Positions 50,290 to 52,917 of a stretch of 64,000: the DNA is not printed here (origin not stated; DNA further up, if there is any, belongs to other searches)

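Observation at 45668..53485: Uncharacterised eliminase-type glycyl radical enzyme embedded in a mannoside-catabolism operon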

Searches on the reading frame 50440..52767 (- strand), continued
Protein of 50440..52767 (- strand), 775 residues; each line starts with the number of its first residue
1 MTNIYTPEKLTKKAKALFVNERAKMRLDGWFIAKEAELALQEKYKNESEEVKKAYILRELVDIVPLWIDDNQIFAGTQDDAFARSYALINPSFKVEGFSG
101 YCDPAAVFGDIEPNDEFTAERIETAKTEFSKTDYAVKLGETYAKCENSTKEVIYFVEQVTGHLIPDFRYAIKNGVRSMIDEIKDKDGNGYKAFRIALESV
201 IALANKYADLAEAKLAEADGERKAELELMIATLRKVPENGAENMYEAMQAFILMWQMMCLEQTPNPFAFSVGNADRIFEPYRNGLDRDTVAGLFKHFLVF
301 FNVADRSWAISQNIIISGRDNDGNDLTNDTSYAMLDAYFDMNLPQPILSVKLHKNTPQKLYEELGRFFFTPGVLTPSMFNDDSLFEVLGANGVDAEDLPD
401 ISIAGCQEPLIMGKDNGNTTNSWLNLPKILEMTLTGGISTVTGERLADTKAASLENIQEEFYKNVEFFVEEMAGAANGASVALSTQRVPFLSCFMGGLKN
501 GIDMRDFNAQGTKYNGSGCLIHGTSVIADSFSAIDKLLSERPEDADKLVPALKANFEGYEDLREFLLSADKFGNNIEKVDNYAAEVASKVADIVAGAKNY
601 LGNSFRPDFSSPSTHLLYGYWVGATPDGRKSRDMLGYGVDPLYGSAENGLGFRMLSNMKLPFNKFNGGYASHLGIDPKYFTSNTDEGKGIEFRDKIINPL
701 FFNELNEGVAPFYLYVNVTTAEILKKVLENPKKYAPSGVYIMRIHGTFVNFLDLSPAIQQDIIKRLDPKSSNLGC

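Call 62: search_protein_families(library=ncbifam, proteins=[L009:192-1688:+, L093:6669-8189:+, L093:3081-4262:+, L093:2-1117:+, L094:24-1028:+, L094:1088-2116:+, L094:7969-9135:+, L094:11103-11708:+, L009:6149-7267:-, L009:5019-6050:+], max_evalue=0.00001)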
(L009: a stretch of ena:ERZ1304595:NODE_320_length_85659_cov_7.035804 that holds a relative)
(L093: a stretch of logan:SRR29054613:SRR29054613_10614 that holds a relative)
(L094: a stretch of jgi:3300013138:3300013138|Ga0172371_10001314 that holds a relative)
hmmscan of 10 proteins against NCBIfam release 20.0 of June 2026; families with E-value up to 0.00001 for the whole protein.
L009:192-1688:+ (498 aa): 12 families
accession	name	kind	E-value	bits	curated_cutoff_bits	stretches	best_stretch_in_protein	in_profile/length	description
TIGR01312.1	XylB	equivalog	3.6e-143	477.6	380.25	1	5-485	1-480/481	xylulokinase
NF011601.0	PRK15027.1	equivalog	1.6e-85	287.3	912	1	4-487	2-478/484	xylulokinase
TIGR01314.1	gntK_FGGY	equivalog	3.7e-84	283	648.55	1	3-484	1-489/505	gluconokinase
NF008187.0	PRK10939.1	equivalog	1.4e-58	198.8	528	1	1-494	3-509/521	autoinducer-2 kinase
TIGR01311.1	glycerol_kin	equivalog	8.6e-58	195.8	590.35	1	3-472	2-478/496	glycerol kinase GlpK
NF000756.0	PRK00047.1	subfamily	2.4e-49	168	498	1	2-475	5-486/502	glycerol kinase GlpK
NF003154.0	PRK04123.1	equivalog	1.4e-47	162.6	428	2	313-486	361-535/554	ribulokinase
TIGR01234.1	L-ribulokinase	equivalog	3.1e-38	131.9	583.25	2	318-485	359-527/536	ribulokinase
TIGR01315.1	5C_CHO_kinase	subfamily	1.7e-36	126.1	408.7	2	306-489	356-538/541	FGGY family pentulose kinase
TIGR02628.1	fuculo_kin_coli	equivalog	1.8e-28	99.7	470.9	1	7-456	6-455/465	L-fuculokinase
TIGR02627.1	rhamnulo_kin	equivalog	1.1e-13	50.5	527.95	1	7-217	3-213/454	rhamnulokinase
NF007925.0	PRK10640.1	equivalog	1e-12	47.3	639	1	4-219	6-221/489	rhamnulokinase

L093:6669-8189:+ (506 aa): 12 families
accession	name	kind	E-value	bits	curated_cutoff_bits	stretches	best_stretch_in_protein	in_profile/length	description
TIGR01312.1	XylB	equivalog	5.1e-154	513.4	380.25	1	5-495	1-480/481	xylulokinase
NF011601.0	PRK15027.1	equivalog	4.7e-101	338.6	912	1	5-498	3-479/484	xylulokinase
TIGR01314.1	gntK_FGGY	equivalog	4e-83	279.6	648.55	1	3-506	1-501/505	gluconokinase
NF008187.0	PRK10939.1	equivalog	3.3e-78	263.6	528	1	2-495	4-500/521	autoinducer-2 kinase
TIGR01311.1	glycerol_kin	equivalog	2.3e-68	230.7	590.35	1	3-487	2-483/496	glycerol kinase GlpK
NF000756.0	PRK00047.1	subfamily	1.3e-61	208.5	498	1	3-463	6-461/502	glycerol kinase GlpK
NF003154.0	PRK04123.1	equivalog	1.2e-51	176.1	428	1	2-496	4-535/554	ribulokinase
TIGR01315.1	5C_CHO_kinase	subfamily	2e-42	145.6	408.7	2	4-249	2-267/541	FGGY family pentulose kinase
TIGR02628.1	fuculo_kin_coli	equivalog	6.7e-42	144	470.9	1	7-476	6-464/465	L-fuculokinase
TIGR01234.1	L-ribulokinase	equivalog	3.6e-39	134.9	583.25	1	3-494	2-526/536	ribulokinase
TIGR02627.1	rhamnulo_kin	equivalog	4.4e-18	65.1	527.95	1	44-221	38-217/454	rhamnulokinase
NF007925.0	PRK10640.1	equivalog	3.6e-17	61.9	639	1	5-217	7-219/489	rhamnulokinase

L093:3081-4262:+ (393 aa): 0 families

L093:2-1117:+ (371 aa): 3 families
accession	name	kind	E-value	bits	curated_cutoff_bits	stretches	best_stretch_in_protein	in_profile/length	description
NF040930.1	ABC_arch_GlcS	equivalog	3.2e-35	121.9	500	1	2-294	16-331/444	glucose ABC transporter substrate-binding protein GlcS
TIGR03851.1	chitin_NgcE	equivalog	8.6e-19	67.8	399.65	1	31-298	81-369/450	N-acetylglucosamine/diacetylchitobiose ABC transporter substrate-binding protein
TIGR03850.1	bind_CPR_0540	equivalog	1.2e-13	50.5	299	1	3-297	52-362/437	carbohydrate ABC transporter substrate-binding protein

L094:24-1028:+ (334 aa): 9 families
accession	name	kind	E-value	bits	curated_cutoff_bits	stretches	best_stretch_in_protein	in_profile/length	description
TIGR01312.1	XylB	equivalog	2.1e-49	168.3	380.25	1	3-323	168-477/481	xylulokinase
TIGR01314.1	gntK_FGGY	equivalog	1.2e-32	113.2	648.55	1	4-316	170-480/505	gluconokinase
NF000756.0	PRK00047.1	subfamily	1.5e-26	92.8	498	1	3-298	182-465/502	glycerol kinase GlpK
TIGR01311.1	glycerol_kin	equivalog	1.9e-26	92.5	590.35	1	3-301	178-466/496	glycerol kinase GlpK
NF011601.0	PRK15027.1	equivalog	3.6e-25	88.3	912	1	8-298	171-449/484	xylulokinase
NF008187.0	PRK10939.1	equivalog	1.2e-24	86.8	528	1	6-317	179-491/521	autoinducer-2 kinase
NF003154.0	PRK04123.1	equivalog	2.4e-22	79.4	428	1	41-327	247-535/554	ribulokinase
TIGR02628.1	fuculo_kin_coli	equivalog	1.3e-21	77.2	470.9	1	2-305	170-462/465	L-fuculokinase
TIGR01234.1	L-ribulokinase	equivalog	6.7e-14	51.5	583.25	1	43-302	242-503/536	ribulokinase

L094:1088-2116:+ (342 aa): 20 families
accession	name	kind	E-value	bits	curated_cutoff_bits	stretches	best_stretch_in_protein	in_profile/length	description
NF009497.0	PRK12857.1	equivalog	2.2e-54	184.6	423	1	2-258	3-249/284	class II fructose-1,6-bisphosphate aldolase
TIGR01859.1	fruc_bis_ald_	equivalog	5.8e-53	180.4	343.05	1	4-258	3-243/282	class II fructose-1,6-bisphosphate aldolase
TIGR00167.1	cbbA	subfamily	1e-48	166.2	215.6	1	1-245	2-242/290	ketose-bisphosphate aldolase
NF009374.0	PRK12737.1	subfamily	5e-46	157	383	1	7-257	8-248/284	tagatose-bisphosphate aldolase subunit GatY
NF006042.0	PRK08185.1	subfamily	5.1e-46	157.3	405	1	1-256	1-247/287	hypothetical protein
NF006626.0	PRK09195.1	subfamily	5.7e-46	156.9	384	1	7-265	8-256/284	tagatose-bisphosphate aldolase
TIGR01858.1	tag_bisphos_ald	equivalog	1e-44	152.8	443.55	1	6-252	5-241/282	tagatose bisphosphate family class II aldolase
NF005284.0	PRK06801.1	equivalog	6.9e-44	150.3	406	1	4-255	5-247/286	ketose 1,6-bisphosphate aldolase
NF005288.0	PRK06806.1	equivalog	2.5e-40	138.5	396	1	4-243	5-232/281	class II fructose-bisphosphate aldolase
NF009375.0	PRK12738.1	equivalog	3.2e-36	125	542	1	6-249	7-240/286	tagatose-bisphosphate aldolase subunit KbaY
NF005943.0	PRK07998.1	equivalog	4.9e-36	124.7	364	1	3-246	4-234/283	class II aldolase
NF006376.0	PRK08610.1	equivalog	5.6e-36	124.7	527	1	5-246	6-237/286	class II fructose-bisphosphate aldolase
NF005823.0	PRK07709.1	equivalog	9.2e-36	124.1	545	1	5-248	6-240/285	class II fructose-bisphosphate aldolase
NF005590.0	PRK07315.1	equivalog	2e-32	112.7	443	1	8-244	9-235/293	class II fructose-bisphosphate aldolase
NF005481.0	PRK07084.1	equivalog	5.4e-32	111.3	511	1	2-232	12-241/324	class II fructose-bisphosphate aldolase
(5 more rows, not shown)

L094:7969-9135:+ (388 aa): 6 families
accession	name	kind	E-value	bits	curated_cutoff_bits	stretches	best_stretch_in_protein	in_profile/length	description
TIGR03326.1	rubisco_III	equivalog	4.1e-59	200.5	497.45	1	29-379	34-400/426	type III ribulose-bisphosphate carboxylase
NF003252.0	PRK04208.1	subfamily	4.2e-56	190.4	438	1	10-379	31-417/468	ribulose-bisphosphate carboxylase large subunit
NF007095.0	PRK09549.1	equivalog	1.5e-53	181.8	409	1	7-385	3-381/407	2,3-diketo-5-methylthiopentyl-1-phosphate enolase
NF042437.1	OxoIsoapPDcar_OiaX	equivalog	6.9e-50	170.1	700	1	67-380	76-386/412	3-oxo-isoapionate-4-phosphate decarboxylase OiaX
NF010002.0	PRK13475.1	equivalog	3.9e-40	137.9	489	1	55-384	69-419/459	ribulose-bisphosphate carboxylase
TIGR03332.1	salvage_mtnW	equivalog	1.1e-39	136.3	513.6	1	8-384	3-385/407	2,3-diketo-5-methylthiopentyl-1-phosphate enolase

L094:11103-11708:+ (201 aa): 15 families
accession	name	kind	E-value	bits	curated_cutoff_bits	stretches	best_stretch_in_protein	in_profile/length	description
NF008141.0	PRK10892.1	equivalog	1.4e-66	225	505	1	9-196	15-202/328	arabinose-5-phosphate isomerase KdsD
TIGR00393.1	kpsF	subfamily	1.6e-61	208.3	203.7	1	44-196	1-153/268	KpsF/GutQ family sugar-phosphate isomerase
NF008581.0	PRK11543.1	equivalog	1.1e-57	195.5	481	1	5-198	4-197/321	arabinose-5-phosphate isomerase GutQ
TIGR03127.2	RuMP_HxlB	equivalog_domain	6.9e-13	48.9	160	1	36-182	24-169/178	6-phospho-3-hexuloisomerase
NF041755.1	RuMP_HxlAB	equivalog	7e-12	45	500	1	6-149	209-347/391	bifunctional 3-hexulose-6-phosphate synthase/6-phospho-3-hexuloisomerase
NF040776.2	AlsR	equivalog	9.1e-11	41.2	400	1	50-168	136-252/279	transcriptional repressor AlsR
NF008590.0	PRK11557.1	equivalog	5.1e-10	39.2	355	1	44-168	133-255/282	MurR/RpiR family transcriptional regulator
NF001484.0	PRK00331.1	subfamily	4e-09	35.4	381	1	4-178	256-418/601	isomerizing glutamine--fructose-6-phosphate transaminase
NF008458.0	PRK11337.1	equivalog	6.5e-09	35.2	378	1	46-174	144-270/293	MurR/RpiR family transcriptional regulator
NF008451.0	PRK11302.1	subfamily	2.3e-08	33.9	296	1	87-178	172-260/286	transcriptional regulator HexR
NF010701.0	PRK14101.1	equivalog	2.8e-08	32.4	920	1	32-172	458-594/638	bifunctional transcriptional regulator/glucokinase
NF009222.0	PRK12570.1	subfamily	5e-08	32.2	255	0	88-144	136-192/307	N-acetylmuramic acid 6-phosphate etherase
TIGR01135.1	glmS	equivalog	6.3e-08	31.6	418.05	1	45-175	293-420/607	glutamine--fructose-6-phosphate transaminase (isomerizing)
NF003915.0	PRK05441.1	subfamily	1.9e-06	27.1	168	0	87-146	128-187/300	N-acetylmuramic acid 6-phosphate etherase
TIGR00274.1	TIGR00274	equivalog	7.1e-06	25.3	302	0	87-141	123-177/291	N-acetylmuramic acid 6-phosphate etherase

L009:6149-7267:- (372 aa): 8 families
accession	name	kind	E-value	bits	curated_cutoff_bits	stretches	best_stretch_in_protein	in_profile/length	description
NF006941.0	PRK09423.1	subfamily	4.1e-117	391.1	336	1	9-370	5-364/367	glycerol dehydrogenase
NF053832.1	GlycoaldRedHalo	equivalog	1.2e-97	327.3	550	1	9-368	5-362/363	glycolaldehyde reductase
NF047954.1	PrpdilGlycDhGldA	equivalog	1.4e-85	287.7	700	1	11-368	7-362/365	bifunctional L-1,2-propanediol dehydrogenase/glycerol dehydrogenase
NF007880.0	PRK10586.1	equivalog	3.9e-39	134.6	429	1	12-324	12-317/362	oxidoreductase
NF002022.0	PRK00843.1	equivalog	1.1e-26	93.6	413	1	28-325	29-309/350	NAD(P)-dependent glycerol-1-phosphate dehydrogenase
NF010378.0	PRK13805.1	equivalog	9.1e-10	37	951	0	33-107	482-560/872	bifunctional acetaldehyde-CoA/alcohol dehydrogenase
NF050025.1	SulfAcetaldRedSarD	equivalog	3.8e-09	35.9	700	1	14-109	10-108/385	sulfoacetaldehyde reductase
TIGR03405.1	Phn_Fe-ADH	equivalog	4.4e-06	25.7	423.7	0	105-182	119-197/355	iron-containing alcohol dehydrogenase PsrA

L009:5019-6050:+ (343 aa): 23 families
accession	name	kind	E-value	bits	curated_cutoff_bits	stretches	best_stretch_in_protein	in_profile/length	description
TIGR02018.2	his_ut_repres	equivalog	6.3e-15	55.2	220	1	7-73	1-67/226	histidine utilization transcriptional repressor HutC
TIGR02404.1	trehalos_R_Bsub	equivalog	3.7e-13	49.7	211.95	1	7-72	2-67/233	trehalose operon repressor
NF041547.1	GntR_LSA1692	equivalog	4.9e-13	49.2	275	1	6-69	2-65/233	GntR family transcriptional regulator, LSA1692 subfamily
NF008491.0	PRK11402.1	subfamily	1.1e-12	48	269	1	3-71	9-77/243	GntR family transcriptional regulator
NF052282.1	PLP_TF_PdxR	equivalog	3.2e-12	46.3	320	1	6-75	2-71/448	MocR-like pyridoxine biosynthesis transcription factor PdxR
TIGR02325.1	C_P_lyase_phnF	equivalog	8.4e-12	45.1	156.8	1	6-71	9-74/238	phosphonate metabolism transcriptional regulator PhnF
TIGR03337.1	phnR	equivalog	9.4e-12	45.1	296.75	1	7-70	3-66/231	phosphonate utilization transcriptional regulator PhnR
NF007292.0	PRK09764.1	equivalog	1.8e-10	40.4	281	1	2-69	2-69/240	GntR family transcriptional regulator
NF047563.1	modulin_PmtR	equivalog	5.9e-10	39.2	200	1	4-73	11-80/125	PSM export ABC transporter transcriptional regulator PmtR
NF007588.0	PRK10225.1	equivalog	8.5e-10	38.3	442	1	5-77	9-79/257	Uxu operon transcriptional regulator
NF047341.1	lactose_RbsR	equivalog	2e-09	37.3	382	1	84-232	66-213/331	ribose utilization transcriptional repressor RbsR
NF011575.0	PRK14999.1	equivalog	3.8e-09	36.2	424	1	5-70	12-77/241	histidine utilization repressor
NF007001.0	PRK09464.1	equivalog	9e-09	35.3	330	1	9-70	14-75/254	pyruvate dehydrogenase complex transcriptional repressor PdhR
NF052290.2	MocR_like_YczR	exception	1.7e-08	33.6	487.4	1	4-74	18-88/458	MocR-like transcription factor YczR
NF003011.0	PRK03837.1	subfamily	2.2e-08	34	260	1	5-70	13-78/241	transcriptional regulator NanR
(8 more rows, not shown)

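Call 66: search_protein_families(library=pfam, proteins=[L057:14657-17740:+, L079:5649-8117:+, L054:12330-15401:+, L054:15406-16272:+, L093:3081-4262:+, L089:4335-7517:-, L079:14839-16443:-, L079:16458-19445:-])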
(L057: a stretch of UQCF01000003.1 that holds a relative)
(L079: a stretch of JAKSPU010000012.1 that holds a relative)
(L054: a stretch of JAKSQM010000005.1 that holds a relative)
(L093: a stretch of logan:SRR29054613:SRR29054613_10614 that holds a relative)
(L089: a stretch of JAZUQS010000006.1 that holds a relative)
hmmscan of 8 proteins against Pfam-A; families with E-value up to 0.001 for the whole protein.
L057:14657-17740:+ (1027 aa): 5 families
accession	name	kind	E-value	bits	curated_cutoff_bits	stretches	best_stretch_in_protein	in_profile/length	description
PF01074.27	Glyco_hydro_38N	-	1.6e-82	277.4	25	1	244-500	2-269/270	Glycosyl hydrolases family 38 N-terminal domain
PF07748.19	Glyco_hydro_38C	-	2e-59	201.7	25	1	690-892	1-205/206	Glycosyl hydrolases family 38 C-terminal domain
PF09261.16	Alpha-mann_mid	-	1.7e-27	95.8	31.1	1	507-599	1-96/96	Alpha mannosidase middle domain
PF17677.7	Glyco_hydro38C2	-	3.8e-20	72.2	22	1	952-1024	1-72/72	Glycosyl hydrolases family 38 C-terminal beta sandwich domain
PF03065.20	Glyco_hydro_57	-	3.9e-08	33.4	21.2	1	169-387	23-173/291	Glycosyl hydrolase family 57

L079:5649-8117:+ (822 aa): 4 families
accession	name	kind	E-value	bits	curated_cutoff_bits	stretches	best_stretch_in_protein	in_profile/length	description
PF01074.27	Glyco_hydro_38N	-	2.9e-45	155.2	25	1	4-253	2-256/270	Glycosyl hydrolases family 38 N-terminal domain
PF09261.16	Alpha-mann_mid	-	4.3e-19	68.8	31.1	1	270-361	5-95/96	Alpha mannosidase middle domain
PF07748.19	Glyco_hydro_38C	-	4.9e-17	63.3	25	1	475-678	1-202/206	Glycosyl hydrolases family 38 C-terminal domain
PF03065.20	Glyco_hydro_57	-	9.1e-07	28.9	21.2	1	48-142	74-168/291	Glycosyl hydrolase family 57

L054:12330-15401:+ (1023 aa): 5 families
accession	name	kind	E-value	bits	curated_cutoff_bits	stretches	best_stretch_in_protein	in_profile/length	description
PF01074.27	Glyco_hydro_38N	-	2.7e-77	260.3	25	1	244-500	2-269/270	Glycosyl hydrolases family 38 N-terminal domain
PF07748.19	Glyco_hydro_38C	-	3.9e-60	204.1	25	1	684-886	1-205/206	Glycosyl hydrolases family 38 C-terminal domain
PF09261.16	Alpha-mann_mid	-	3.5e-22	78.7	31.1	1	507-589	1-87/96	Alpha mannosidase middle domain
PF17677.7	Glyco_hydro38C2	-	6.9e-17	61.8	22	1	946-1018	1-72/72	Glycosyl hydrolases family 38 C-terminal beta sandwich domain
PF03065.20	Glyco_hydro_57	-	6e-06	26.2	21.2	1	279-387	64-173/291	Glycosyl hydrolase family 57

L054:15406-16272:+ (288 aa): 4 families
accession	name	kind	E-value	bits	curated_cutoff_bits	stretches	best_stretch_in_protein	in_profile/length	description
PF20434.5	BD-FAE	-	1.2e-30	107.1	26.8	1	46-159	2-115/215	BD-FAE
PF07859.19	Abhydrolase_3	-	1.3e-23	84.4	25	1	61-264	2-208/210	alpha/beta hydrolase fold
PF00135.34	COesterase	-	2.9e-10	40.2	27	1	46-156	89-210/515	Carboxylesterase family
PF00326.27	Peptidase_S9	-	4.3e-05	23.5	22.6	1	124-287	59-208/213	Prolyl oligopeptidase family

L093:3081-4262:+ (393 aa): 0 families

L089:4335-7517:- (1060 aa): 11 families
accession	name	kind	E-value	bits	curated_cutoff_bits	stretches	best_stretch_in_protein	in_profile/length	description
PF02786.22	CPSase_L_D2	-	5e-113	376.3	19.8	2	128-333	1-210/211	Carbamoyl-phosphate synthase L chain, ATP binding domain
PF25596.1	CPSase_L_D1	-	7.5e-99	326.2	27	2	7-124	2-117/118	Carbamoyl phosphate synthase preATP-grasp domain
PF02787.25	CPSase_L_D3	-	2.7e-23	82.2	26.6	1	421-495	3-80/80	Carbamoyl-phosphate synthetase large chain, oligomerisation domain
PF07478.18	Dala_Dala_lig_C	-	8.9e-21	74.8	24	2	690-847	31-195/204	D-ala D-ala ligase C-terminus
PF02142.27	MGS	-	1.5e-19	70.3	24.1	1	945-1032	2-94/94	MGS-like domain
PF02222.28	ATP-grasp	-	1.2e-13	51.6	27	2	667-832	2-163/179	ATP-grasp domain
PF02655.19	ATP-grasp_3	-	2.1e-13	51.1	23.2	1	670-831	14-156/160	ATP-grasp domain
PF15632.11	ATPgrasp_Ter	-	2.2e-12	47.3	29.1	2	734-858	3-111/131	ATP-grasp in the biosynthetic pathway with Ter operon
PF01071.24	GARS_A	-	1.3e-08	35.4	27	1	665-759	7-106/194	Phosphoribosylglycinamide synthetase, ATP-grasp (A) domain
PF13549.11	ATP-grasp_5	-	1.7e-06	28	27.6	0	132-169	15-52/221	ATP-grasp domain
PF13535.11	ATP-grasp_4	-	2.5e-05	24.4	27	0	696-832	3-152/160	ATP-grasp domain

L079:14839-16443:- (534 aa): 0 families

L079:16458-19445:- (995 aa): 1 family
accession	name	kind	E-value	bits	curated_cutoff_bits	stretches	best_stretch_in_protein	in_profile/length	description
PF20939.2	MsrA_helical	-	0.00081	19.6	23.7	0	169-199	15-45/51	Selenoprotein methionine sulfoxide reductase A, helical domain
